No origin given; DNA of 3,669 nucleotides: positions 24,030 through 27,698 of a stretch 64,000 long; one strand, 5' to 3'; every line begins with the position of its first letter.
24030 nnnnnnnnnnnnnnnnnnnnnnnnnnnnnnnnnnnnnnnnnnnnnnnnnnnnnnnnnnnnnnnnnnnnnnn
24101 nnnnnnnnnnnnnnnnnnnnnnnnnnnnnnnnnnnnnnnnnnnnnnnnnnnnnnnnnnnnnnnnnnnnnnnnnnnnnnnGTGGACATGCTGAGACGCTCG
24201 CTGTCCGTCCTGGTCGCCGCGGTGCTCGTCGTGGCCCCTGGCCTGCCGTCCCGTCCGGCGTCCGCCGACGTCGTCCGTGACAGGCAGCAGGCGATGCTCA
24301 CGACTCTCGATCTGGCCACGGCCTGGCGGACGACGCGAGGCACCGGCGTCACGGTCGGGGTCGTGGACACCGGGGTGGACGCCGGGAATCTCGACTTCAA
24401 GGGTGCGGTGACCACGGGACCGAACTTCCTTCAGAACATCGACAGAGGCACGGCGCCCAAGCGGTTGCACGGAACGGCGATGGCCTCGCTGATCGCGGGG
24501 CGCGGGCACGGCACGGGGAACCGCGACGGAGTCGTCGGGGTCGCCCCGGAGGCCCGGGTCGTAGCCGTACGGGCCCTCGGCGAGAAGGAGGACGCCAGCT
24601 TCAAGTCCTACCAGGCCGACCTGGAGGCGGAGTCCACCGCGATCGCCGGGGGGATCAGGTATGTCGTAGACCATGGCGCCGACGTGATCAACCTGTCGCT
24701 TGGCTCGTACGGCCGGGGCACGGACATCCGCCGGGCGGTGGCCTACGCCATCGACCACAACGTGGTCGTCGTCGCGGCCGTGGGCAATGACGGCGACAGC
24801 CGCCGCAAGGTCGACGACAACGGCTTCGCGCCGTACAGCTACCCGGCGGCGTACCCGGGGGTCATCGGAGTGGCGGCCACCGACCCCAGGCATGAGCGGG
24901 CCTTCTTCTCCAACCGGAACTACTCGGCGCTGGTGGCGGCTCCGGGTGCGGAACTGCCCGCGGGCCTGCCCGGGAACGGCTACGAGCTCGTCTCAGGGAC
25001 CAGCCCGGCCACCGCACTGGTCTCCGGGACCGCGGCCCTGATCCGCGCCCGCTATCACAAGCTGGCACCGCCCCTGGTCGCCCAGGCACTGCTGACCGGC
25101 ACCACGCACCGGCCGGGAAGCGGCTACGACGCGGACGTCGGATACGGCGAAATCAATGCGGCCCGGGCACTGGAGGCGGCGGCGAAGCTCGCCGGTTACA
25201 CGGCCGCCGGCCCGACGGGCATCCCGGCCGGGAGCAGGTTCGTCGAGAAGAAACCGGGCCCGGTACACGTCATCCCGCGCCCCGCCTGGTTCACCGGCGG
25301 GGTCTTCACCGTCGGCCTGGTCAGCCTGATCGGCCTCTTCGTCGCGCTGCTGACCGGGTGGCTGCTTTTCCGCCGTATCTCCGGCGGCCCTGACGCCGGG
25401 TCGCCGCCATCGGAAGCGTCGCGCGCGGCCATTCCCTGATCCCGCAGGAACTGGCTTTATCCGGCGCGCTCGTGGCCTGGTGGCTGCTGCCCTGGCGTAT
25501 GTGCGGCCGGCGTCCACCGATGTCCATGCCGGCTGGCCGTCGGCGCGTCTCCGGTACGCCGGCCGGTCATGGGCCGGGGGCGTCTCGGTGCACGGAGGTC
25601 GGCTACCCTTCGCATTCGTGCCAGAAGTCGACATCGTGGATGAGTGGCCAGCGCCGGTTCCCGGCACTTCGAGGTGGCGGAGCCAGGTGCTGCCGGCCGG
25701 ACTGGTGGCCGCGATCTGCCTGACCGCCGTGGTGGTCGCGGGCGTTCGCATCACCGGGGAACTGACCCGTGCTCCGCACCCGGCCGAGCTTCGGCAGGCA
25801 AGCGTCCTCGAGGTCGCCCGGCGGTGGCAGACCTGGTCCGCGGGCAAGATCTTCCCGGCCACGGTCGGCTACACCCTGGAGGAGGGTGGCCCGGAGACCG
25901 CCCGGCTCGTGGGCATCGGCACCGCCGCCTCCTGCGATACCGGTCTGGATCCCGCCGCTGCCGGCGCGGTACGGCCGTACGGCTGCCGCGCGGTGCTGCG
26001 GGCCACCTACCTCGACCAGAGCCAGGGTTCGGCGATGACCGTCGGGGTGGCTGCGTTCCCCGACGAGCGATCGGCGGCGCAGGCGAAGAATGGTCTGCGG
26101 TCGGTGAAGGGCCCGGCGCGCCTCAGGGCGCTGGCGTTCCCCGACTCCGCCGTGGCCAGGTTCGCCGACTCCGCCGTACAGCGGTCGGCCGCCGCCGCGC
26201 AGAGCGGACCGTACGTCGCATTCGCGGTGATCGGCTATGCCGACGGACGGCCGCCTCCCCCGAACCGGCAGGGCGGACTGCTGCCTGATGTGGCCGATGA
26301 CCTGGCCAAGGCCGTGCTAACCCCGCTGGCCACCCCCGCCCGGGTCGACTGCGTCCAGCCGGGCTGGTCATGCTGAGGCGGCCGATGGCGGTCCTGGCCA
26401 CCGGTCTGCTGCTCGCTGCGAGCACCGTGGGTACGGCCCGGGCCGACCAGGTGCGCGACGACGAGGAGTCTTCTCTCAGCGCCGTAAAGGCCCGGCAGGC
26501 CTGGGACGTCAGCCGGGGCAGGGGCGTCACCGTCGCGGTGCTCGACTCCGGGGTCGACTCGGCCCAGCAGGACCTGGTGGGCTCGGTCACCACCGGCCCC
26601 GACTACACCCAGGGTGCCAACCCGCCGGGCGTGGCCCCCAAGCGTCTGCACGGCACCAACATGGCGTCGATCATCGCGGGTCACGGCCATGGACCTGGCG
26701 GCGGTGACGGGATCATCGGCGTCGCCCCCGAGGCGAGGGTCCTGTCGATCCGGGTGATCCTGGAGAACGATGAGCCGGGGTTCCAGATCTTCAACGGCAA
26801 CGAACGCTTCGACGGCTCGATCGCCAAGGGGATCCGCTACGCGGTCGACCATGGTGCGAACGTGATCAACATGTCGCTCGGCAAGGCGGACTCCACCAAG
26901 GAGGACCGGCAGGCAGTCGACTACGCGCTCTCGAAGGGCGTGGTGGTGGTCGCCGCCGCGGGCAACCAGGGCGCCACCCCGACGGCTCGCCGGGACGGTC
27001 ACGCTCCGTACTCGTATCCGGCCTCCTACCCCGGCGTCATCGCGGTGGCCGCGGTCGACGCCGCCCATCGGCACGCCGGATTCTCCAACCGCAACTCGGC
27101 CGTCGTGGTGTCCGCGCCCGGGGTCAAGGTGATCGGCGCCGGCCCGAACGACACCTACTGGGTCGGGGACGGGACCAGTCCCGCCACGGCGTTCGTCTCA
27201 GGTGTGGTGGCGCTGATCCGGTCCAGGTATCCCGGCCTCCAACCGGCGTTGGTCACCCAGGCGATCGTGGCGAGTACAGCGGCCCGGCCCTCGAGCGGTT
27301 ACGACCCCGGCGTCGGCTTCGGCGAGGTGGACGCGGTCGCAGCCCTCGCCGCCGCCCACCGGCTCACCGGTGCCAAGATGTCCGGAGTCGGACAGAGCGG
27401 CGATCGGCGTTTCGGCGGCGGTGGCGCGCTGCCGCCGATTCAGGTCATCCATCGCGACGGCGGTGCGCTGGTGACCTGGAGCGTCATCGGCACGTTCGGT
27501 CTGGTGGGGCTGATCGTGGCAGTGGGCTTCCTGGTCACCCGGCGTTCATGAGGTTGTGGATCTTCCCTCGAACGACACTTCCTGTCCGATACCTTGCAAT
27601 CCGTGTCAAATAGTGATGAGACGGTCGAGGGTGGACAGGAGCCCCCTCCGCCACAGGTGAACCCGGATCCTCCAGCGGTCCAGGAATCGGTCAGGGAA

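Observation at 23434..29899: Candidate new system: three tandem 4-Cys membrane protein + mycosin-like subtilase modules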

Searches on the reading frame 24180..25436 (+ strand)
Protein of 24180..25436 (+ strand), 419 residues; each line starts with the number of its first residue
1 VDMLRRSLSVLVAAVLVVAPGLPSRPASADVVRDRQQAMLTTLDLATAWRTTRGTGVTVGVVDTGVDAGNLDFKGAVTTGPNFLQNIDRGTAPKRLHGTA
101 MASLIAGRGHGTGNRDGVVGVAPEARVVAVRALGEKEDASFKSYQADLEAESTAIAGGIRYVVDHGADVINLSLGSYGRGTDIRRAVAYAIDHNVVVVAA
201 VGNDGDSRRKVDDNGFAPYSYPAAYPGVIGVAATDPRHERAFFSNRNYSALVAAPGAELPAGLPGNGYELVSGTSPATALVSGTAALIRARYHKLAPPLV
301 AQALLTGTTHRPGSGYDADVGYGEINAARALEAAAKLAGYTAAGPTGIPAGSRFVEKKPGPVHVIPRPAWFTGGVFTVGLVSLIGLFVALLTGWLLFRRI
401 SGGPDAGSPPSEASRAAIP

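Call 3: search_protein_families(library=pfam, proteins=[window:24180-25436:+], max_evalue=0.1)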
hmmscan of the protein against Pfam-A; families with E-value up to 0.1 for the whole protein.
window:24180-25436:+ (419 aa): 1 family
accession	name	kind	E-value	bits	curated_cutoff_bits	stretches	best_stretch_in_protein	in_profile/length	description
PF00082.27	Peptidase_S8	-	5.1e-45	154.4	21.8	1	54-323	1-288/288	Subtilase family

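Call 4: search_protein_families(library=ncbifam, proteins=[window:24180-25436:+], max_evalue=0.1)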
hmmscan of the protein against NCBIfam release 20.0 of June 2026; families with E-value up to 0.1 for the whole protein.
window:24180-25436:+ (419 aa): 9 families
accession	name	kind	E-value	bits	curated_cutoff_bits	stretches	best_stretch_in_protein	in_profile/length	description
TIGR03921.1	T7SS_mycosin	equivalog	7.3e-70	235.8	278.75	1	43-384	1-338/353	type VII secretion-associated serine protease mycosin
NF033595.1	denti_PrtP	equivalog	6.6e-19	68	300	1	170-333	342-504/606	dentilisin complex serine proteinase subunit PrtP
NF049966.1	QH_SP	equivalog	4.8e-18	65.3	165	1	109-305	41-208/219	subtilisin-like serine protease QhpE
TIGR03895.1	protease_PatA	subfamily_domain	2.4e-16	59.6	421.05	1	97-290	1-178/606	PatA/PatG family cyanobactin maturation protease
NF051851.1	AtpSerPepEprS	equivalog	4e-07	28.4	1700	1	177-341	208-373/988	autotransporter serine peptidase EprS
NF040809.1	germ_prot_CspBA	exception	4.5e-05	21.3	1250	1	252-288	1008-1044/1099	bifunctional germination protease/germinant receptor pseudoprotease CspBA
NF042956.1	IteS_antiphage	equivalog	0.00074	17.9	900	1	54-149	254-342/747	S8 family anti-phage peptidase IteS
NF040553.1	SGO_0316_fam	subfamily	0.0035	15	1400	1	96-233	359-498/1486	SGO_0316/SGO_0317 family LPXTG-anchored serine peptidase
NF040808.2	CspC_non_triad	exception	0.022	13.2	675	0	98-206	170-279/556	bile acid germinant receptor pseudoprotease CspC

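Call 21: search_solved_structures(query=window:24180-25436:+, max_evalue=1e-10)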
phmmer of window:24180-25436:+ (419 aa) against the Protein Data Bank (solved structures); distinct sequences matched with E-value up to 1e-10: 108 (the best 60 are shown).
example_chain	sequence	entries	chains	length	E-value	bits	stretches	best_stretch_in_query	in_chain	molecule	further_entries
7xr8_A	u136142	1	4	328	2.2e-32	116.1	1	48-292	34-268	Major intracellular serine protease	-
7y6m_C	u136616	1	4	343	7.3e-31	111.1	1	48-291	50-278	Intracellular serine protease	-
1dbi_A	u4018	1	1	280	5.7e-29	104.9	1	47-304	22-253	AK.1 SERINE PROTEASE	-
1ak9_A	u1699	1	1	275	2e-28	103.1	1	54-326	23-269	SUBTILISIN 8321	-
1sbi_A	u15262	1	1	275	2.1e-28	103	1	53-326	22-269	SUBTILISIN 8397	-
1s01_A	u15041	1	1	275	2.4e-28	102.8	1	53-326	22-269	Subtilisin BPN'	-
1sbh_A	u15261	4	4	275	2.5e-28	102.8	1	53-326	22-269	SUBTILISIN 8397+1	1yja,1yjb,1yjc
1aqn_A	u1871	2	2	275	2.9e-28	102.6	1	54-326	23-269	SUBTILISIN 8324 | SUBTILISIN BPN'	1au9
8h7o_A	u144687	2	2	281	3.1e-28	102.5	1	53-327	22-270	Subtilisin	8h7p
1a2q_A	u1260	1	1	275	1.2e-27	100.6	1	54-326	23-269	SUBTILISIN BPN'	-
1suc_A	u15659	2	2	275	1.5e-27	100.2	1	53-326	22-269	SUBTILISIN BPN' CRB-S3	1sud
1thm_A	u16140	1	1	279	6e-27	98.3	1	45-294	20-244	THERMITASE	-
2sni_E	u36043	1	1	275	6.2e-27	98.2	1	53-326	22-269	SUBTILISIN NOVO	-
1lw6_E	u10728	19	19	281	6.4e-27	98.1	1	53-327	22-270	SUBTILISIN BPN' | Subtilisin BPN' precursor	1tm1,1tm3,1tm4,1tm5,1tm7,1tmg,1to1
1sbn_E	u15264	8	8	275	7.7e-27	97.9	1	53-326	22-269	SUBTILISIN NOVO BPN' | SUBTILISIN BPN'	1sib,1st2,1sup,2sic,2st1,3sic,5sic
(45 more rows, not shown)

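Call 79: search_protein_families(library=padloc, proteins=[window:24186-25436:+], max_evalue=0.001)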
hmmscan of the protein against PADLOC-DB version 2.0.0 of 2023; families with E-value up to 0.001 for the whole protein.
window:24186-25436:+ (417 aa): 3 families
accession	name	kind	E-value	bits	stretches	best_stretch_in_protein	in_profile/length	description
PDLC03014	subtilase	-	8.3e-14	49.9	1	46-322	167-390/391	-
PDLC02197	IetS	-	9.9e-06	22.1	1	53-204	257-398/749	-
PDLC04233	IetS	-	5.4e-05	19.4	0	89-104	336-351/855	-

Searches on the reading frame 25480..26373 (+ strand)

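Call 3: search_protein_families(library=pfam, proteins=[window:25480-26373:+], max_evalue=0.1)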
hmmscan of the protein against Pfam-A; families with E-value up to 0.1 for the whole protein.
window:25480-26373:+ (298 aa): 1 family
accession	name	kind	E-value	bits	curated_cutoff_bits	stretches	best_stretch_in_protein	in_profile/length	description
PF24088.1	DUF7373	-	0.049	13.9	27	0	154-254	49-155/193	Domain of unknown function (DUF7373) N-terminal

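Call 4: search_protein_families(library=ncbifam, proteins=[window:25480-26373:+], max_evalue=0.1)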
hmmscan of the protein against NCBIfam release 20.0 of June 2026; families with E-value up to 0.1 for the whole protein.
window:25480-26373:+ (298 aa): 0 families

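Call 79: search_protein_families(library=padloc, proteins=[window:25636-26373:+], max_evalue=0.001)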
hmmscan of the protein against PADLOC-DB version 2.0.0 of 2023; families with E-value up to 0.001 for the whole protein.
window:25636-26373:+ (246 aa): 0 families

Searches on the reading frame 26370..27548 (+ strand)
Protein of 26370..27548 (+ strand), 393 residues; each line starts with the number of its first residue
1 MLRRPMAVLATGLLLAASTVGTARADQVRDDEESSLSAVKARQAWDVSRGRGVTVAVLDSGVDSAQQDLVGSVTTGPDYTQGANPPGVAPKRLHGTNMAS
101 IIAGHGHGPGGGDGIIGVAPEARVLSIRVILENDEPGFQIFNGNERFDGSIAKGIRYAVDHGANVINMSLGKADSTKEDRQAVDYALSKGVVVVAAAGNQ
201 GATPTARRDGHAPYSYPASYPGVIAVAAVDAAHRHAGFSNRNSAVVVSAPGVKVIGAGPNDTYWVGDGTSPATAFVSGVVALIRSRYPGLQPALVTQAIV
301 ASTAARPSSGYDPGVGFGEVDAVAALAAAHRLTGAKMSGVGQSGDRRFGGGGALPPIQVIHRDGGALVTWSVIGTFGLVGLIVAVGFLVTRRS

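Call 3: search_protein_families(library=pfam, proteins=[window:26370-27548:+], max_evalue=0.1)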
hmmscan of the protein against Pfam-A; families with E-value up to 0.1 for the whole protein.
window:26370-27548:+ (393 aa): 1 family
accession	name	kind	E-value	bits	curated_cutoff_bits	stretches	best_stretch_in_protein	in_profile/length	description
PF00082.27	Peptidase_S8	-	9.9e-46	156.8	21.8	1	50-318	1-288/288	Subtilase family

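Call 4: search_protein_families(library=ncbifam, proteins=[window:26370-27548:+], max_evalue=0.1)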
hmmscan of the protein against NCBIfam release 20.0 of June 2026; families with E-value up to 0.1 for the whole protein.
window:26370-27548:+ (393 aa): 8 families
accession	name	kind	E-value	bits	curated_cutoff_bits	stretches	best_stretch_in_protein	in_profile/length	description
TIGR03921.1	T7SS_mycosin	equivalog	1.7e-76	257.7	278.75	1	40-389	2-348/353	type VII secretion-associated serine protease mycosin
TIGR03895.1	protease_PatA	subfamily_domain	3.1e-21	75.8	421.05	1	94-285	1-178/606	PatA/PatG family cyanobactin maturation protease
NF049966.1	QH_SP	equivalog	8.2e-19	67.8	165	1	55-302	2-210/219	subtilisin-like serine protease QhpE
NF033595.1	denti_PrtP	equivalog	5.6e-18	64.9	300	1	166-328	342-504/606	dentilisin complex serine proteinase subunit PrtP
NF040553.1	SGO_0316_fam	subfamily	2.9e-14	51.8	1400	1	92-236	358-506/1486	SGO_0316/SGO_0317 family LPXTG-anchored serine peptidase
NF040809.1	germ_prot_CspBA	exception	3.5e-08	31.6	1250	1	239-283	1001-1044/1099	bifunctional germination protease/germinant receptor pseudoprotease CspBA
NF040808.2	CspC_non_triad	exception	6.2e-08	31.5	675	1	243-284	457-498/556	bile acid germinant receptor pseudoprotease CspC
NF051851.1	AtpSerPepEprS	equivalog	0.00031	18.9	1700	1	36-333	51-370/988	autotransporter serine peptidase EprS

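Call 79: search_protein_families(library=padloc, proteins=[window:26370-27548:+], max_evalue=0.001)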
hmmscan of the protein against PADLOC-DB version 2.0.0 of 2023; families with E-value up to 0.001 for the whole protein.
window:26370-27548:+ (393 aa): 2 families
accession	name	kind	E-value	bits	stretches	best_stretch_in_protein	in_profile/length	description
PDLC03014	subtilase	-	1.8e-26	91.6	1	24-318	154-389/391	-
PDLC02197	IetS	-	9.9e-05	18.8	1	51-204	257-400/749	-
